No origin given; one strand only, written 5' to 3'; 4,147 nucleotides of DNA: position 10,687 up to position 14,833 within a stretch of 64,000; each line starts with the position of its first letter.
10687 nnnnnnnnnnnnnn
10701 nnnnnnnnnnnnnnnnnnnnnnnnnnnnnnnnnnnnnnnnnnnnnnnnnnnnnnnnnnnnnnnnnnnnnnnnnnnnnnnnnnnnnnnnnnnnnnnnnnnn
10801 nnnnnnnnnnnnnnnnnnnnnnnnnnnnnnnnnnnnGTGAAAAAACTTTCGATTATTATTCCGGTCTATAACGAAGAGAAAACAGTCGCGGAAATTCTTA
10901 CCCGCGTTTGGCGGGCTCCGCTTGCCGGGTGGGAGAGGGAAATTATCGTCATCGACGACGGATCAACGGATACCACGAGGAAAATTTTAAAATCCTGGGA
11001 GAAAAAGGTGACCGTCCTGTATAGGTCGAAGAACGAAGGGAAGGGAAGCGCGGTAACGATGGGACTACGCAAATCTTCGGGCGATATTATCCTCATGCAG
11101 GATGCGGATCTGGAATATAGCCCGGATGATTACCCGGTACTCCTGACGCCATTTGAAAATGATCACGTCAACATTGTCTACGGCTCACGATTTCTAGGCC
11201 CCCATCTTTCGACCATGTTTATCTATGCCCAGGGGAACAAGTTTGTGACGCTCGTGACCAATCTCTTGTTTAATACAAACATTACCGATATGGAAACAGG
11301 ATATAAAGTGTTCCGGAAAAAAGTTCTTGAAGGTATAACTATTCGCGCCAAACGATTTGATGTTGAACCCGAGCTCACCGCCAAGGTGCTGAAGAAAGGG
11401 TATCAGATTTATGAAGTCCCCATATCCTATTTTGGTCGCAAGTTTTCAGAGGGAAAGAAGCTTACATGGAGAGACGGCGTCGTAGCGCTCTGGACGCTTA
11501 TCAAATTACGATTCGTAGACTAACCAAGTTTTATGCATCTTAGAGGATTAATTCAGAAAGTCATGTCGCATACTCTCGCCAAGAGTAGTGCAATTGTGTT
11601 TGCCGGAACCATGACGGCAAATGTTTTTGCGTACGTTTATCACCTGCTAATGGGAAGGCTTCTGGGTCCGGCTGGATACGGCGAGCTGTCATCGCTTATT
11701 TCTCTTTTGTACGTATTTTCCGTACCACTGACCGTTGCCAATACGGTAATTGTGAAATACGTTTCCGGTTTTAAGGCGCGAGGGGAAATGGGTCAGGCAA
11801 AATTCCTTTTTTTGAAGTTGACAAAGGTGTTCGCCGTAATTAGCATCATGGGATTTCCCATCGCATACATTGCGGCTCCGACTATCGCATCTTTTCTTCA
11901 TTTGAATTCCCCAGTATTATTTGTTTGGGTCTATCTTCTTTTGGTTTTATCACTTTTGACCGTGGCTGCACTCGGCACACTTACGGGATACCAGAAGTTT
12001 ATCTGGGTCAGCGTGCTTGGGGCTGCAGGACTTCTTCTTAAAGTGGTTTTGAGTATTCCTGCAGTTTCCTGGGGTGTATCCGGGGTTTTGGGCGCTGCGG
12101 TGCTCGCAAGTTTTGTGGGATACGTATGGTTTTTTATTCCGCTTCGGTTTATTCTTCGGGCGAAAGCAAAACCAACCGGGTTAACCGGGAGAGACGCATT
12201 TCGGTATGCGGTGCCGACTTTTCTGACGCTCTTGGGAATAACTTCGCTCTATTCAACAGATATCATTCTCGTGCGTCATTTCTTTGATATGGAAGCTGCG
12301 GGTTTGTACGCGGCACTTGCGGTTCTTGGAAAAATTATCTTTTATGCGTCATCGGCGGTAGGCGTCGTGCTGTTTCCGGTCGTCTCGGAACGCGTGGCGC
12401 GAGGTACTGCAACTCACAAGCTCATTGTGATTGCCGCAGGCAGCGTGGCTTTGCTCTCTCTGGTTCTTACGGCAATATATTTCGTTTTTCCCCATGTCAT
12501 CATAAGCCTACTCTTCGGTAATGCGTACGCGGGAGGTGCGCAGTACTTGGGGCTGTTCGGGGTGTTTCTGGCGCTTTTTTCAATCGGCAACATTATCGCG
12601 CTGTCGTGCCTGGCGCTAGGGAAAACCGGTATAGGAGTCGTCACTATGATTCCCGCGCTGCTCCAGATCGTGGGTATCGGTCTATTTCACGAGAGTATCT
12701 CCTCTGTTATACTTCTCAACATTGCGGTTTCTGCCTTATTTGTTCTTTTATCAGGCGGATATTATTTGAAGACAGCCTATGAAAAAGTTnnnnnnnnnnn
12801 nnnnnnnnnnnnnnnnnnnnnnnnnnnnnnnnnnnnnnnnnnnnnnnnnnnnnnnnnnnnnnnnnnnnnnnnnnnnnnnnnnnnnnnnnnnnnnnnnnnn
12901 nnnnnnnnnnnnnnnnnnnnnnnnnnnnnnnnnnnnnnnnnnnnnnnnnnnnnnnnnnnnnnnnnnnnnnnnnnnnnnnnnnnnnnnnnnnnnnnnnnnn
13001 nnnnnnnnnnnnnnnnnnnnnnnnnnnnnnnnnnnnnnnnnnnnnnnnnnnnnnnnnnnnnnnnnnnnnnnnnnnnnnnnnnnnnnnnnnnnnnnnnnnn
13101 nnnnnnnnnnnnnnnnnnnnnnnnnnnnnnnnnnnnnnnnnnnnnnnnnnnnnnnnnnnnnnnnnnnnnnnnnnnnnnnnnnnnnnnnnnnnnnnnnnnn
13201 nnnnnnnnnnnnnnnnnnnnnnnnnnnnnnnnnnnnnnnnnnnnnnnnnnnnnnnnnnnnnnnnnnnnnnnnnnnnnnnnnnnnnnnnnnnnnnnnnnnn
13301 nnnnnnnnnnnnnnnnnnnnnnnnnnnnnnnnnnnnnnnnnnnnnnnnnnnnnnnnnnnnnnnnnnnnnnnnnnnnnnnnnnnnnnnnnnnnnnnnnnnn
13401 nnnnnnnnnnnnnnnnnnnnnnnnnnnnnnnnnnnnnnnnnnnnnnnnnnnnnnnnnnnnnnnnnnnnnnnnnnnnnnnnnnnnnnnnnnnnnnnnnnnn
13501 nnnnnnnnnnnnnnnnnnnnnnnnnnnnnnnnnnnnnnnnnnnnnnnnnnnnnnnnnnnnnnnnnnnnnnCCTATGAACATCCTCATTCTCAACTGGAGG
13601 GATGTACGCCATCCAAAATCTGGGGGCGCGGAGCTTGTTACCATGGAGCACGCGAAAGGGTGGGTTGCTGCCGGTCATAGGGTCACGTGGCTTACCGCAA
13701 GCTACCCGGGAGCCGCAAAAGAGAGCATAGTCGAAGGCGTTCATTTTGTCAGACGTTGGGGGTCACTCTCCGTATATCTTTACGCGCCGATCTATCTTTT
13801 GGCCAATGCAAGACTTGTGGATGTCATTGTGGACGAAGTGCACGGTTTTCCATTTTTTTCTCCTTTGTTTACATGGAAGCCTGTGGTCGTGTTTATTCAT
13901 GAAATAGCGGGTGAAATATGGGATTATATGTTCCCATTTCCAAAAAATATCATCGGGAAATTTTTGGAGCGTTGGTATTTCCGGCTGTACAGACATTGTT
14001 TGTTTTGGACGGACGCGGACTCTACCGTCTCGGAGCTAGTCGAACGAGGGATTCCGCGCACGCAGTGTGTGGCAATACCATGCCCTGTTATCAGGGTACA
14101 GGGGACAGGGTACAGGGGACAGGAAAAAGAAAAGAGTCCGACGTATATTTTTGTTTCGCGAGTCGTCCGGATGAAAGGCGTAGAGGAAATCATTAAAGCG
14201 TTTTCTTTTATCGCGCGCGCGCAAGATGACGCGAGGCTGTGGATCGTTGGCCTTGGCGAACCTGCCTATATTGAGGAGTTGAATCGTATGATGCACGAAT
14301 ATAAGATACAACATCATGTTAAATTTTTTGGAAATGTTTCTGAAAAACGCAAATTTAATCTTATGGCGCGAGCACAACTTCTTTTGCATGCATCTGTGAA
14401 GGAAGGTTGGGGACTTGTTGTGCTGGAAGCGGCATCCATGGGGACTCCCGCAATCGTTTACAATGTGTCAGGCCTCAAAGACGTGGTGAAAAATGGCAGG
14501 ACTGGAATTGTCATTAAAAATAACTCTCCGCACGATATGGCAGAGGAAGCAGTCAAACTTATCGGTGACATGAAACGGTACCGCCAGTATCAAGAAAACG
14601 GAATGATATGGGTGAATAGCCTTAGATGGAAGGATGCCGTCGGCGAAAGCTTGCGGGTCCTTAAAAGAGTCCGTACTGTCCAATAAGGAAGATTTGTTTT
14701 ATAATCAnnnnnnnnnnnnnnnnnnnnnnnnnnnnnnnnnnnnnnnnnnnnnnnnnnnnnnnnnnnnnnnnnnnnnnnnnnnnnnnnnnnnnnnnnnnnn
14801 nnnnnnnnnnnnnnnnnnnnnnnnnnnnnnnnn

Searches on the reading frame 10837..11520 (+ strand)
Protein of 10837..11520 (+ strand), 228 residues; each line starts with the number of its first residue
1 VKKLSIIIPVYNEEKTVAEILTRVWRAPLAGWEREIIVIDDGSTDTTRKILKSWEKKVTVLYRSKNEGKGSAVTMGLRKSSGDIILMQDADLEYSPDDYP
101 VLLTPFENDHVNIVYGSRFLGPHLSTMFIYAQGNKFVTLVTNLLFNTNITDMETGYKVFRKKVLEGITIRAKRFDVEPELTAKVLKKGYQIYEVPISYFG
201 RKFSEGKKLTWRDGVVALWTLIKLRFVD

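Call 6: search_protein_families(library=pfam, proteins=[window:10837-11520:+], max_evalue=0.01)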
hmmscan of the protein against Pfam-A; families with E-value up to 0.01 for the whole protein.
window:10837-11520:+ (228 aa): 4 families
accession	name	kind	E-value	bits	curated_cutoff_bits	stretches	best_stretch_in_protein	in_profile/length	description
PF00535.33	Glycos_transf_2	-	3.3e-35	121.9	23.3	1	5-165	1-165/168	Glycosyl transferase family 2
PF13641.12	Glyco_tranf_2_3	-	4.9e-08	33.7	27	1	4-150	3-145/230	Glycosyltransferase like family 2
PF10111.15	Glyco_tranf_2_2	-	1.2e-07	32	27.3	1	5-100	1-100/276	Glycosyltransferase like family 2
PF13704.12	Glyco_tranf_2_4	-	0.00075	20.4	27.5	1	33-90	19-80/98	Glycosyl transferase family 2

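Call 7: search_protein_families(library=ncbifam, proteins=[window:10837-11520:+], max_evalue=0.01)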
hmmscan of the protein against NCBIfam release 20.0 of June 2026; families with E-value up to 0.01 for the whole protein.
window:10837-11520:+ (228 aa): 27 families (the best 25 are shown)
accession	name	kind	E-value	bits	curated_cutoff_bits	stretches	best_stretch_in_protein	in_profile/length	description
TIGR04182.1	glyco_TIGR04182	equivalog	7e-33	114.3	325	1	4-224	2-217/293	S-layer glycoprotein N-glycosyltransferase AglJ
NF041391.1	DPhHxTase_Halo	equivalog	1.7e-18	66.4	375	1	10-202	3-187/213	dolichyl-phosphate hexose transferase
NF007986.1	PRK10714.1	equivalog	6.3e-18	64.8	529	1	1-207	5-209/316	undecaprenyl-phosphate 4-deoxy-4-formamido-L-arabinose transferase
NF047588.1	GlcsyltransPgfSStrep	equivalog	3.7e-17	62.5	500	1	3-168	2-168/308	glycosyltransferase PgfS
NF007482.0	PRK10073.1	equivalog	1.3e-16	60.5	423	1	2-114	6-118/334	glycosyltransferase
TIGR03937.1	PgaC_IcaA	equivalog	3e-16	59.4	422.3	1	2-107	45-151/407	poly-beta-1,6-N-acetyl-D-glucosamine synthase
TIGR04283.1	glyco_like_mftF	equivalog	9e-16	58.1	182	1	4-130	1-122/221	TIGR04283 family arsenosugar biosynthesis glycosyltransferase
NF058614.1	PPMAGASynPpgS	equivalog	3.3e-15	56.1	370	1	6-215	4-213/226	polyprenyl-phospho-N-acetylgalactosaminyl synthase PpgS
NF010496.0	PRK13915.1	equivalog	8.9e-14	51.3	262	1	2-116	31-153/307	glucosyl-3-phosphoglycerate synthase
NF041875.1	EPS_EpsD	equivalog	9.2e-14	51.6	370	1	4-97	1-95/325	exopolysaccharide biosynthesis glycosyltransferase EpsD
NF047683.1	TeichurnBiosyTuaG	equivalog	2.3e-12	47.1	400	1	3-99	7-104/252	teichuronic acid biosynthesis protein TuaG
TIGR03965.1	mycofact_glyco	equivalog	3.1e-11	42.8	280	1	3-116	75-189/467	mycofactocin biosynthesis glycosyltransferase MftF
TIGR03111.1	glyc2_xrt_Gpos1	hypoth_equivalog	8.2e-10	38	363.95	1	3-111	50-162/439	TIGR03111 family XrtG-associated glycosyltransferase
NF053739.1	GlytfEpsEBac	equivalog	5.9e-09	35.3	450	1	3-91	2-92/265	glycosyltransferase EpsE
NF038302.1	EPS_HpsE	equivalog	5.5e-08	32.1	300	1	3-91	2-96/307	hormogonium polysaccharide biosynthesis glycosyltransferase HpsE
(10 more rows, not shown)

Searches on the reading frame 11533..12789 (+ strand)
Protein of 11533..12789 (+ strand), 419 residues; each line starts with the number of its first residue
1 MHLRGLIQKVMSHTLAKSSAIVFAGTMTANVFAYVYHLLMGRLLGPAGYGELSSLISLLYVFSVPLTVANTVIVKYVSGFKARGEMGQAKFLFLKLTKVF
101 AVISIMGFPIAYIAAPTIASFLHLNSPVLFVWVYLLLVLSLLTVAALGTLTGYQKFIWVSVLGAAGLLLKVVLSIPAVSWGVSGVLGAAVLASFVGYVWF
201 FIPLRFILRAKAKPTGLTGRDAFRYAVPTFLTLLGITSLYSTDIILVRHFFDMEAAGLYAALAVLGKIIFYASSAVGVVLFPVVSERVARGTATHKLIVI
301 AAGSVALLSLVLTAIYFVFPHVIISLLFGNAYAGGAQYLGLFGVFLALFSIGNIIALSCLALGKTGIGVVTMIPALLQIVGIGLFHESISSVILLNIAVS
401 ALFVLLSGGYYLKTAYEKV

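Call 6: search_protein_families(library=pfam, proteins=[window:11533-12789:+], max_evalue=0.01)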
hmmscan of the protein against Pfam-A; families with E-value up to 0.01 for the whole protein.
window:11533-12789:+ (419 aa): 1 family
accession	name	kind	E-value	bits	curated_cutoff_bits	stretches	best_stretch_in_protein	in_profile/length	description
PF01943.22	Polysacc_synt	-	2.3e-08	34.2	28.2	1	16-286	2-272/274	Polysaccharide biosynthesis protein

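Call 7: search_protein_families(library=ncbifam, proteins=[window:11533-12789:+], max_evalue=0.01)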
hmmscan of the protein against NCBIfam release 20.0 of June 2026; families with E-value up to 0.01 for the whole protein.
window:11533-12789:+ (419 aa): 0 families

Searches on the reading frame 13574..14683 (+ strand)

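Call 49: search_protein_families(library=pfam, proteins=[window:13574-14683:+], max_evalue=0.001)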
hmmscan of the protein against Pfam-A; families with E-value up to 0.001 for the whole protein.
window:13574-14683:+ (370 aa): 6 families
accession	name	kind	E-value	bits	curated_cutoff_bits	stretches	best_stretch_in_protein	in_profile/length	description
PF00534.26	Glycos_transf_1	-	4.4e-38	130.9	26.4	1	184-343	11-169/172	Glycosyl transferases group 1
PF13692.12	Glyco_trans_1_4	-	3.4e-29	102.4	27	1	189-332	2-142/142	Glycosyl transferases group 1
PF20706.3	GT4-conflict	-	4.7e-15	55.9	26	1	171-308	179-323/385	Family 4 Glycosyltransferase in conflict systems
PF13439.12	Glyco_transf_4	-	4.1e-12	46.9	28.5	1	17-172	2-166/170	Glycosyltransferase Family 4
PF13579.12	Glyco_trans_4_4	-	3.7e-09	37.6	29.7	1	17-170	1-157/158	Glycosyl transferase 4-like domain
PF13524.12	Glyco_trans_1_2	-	0.00035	21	25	1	242-343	27-125/144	Glycosyl transferase-like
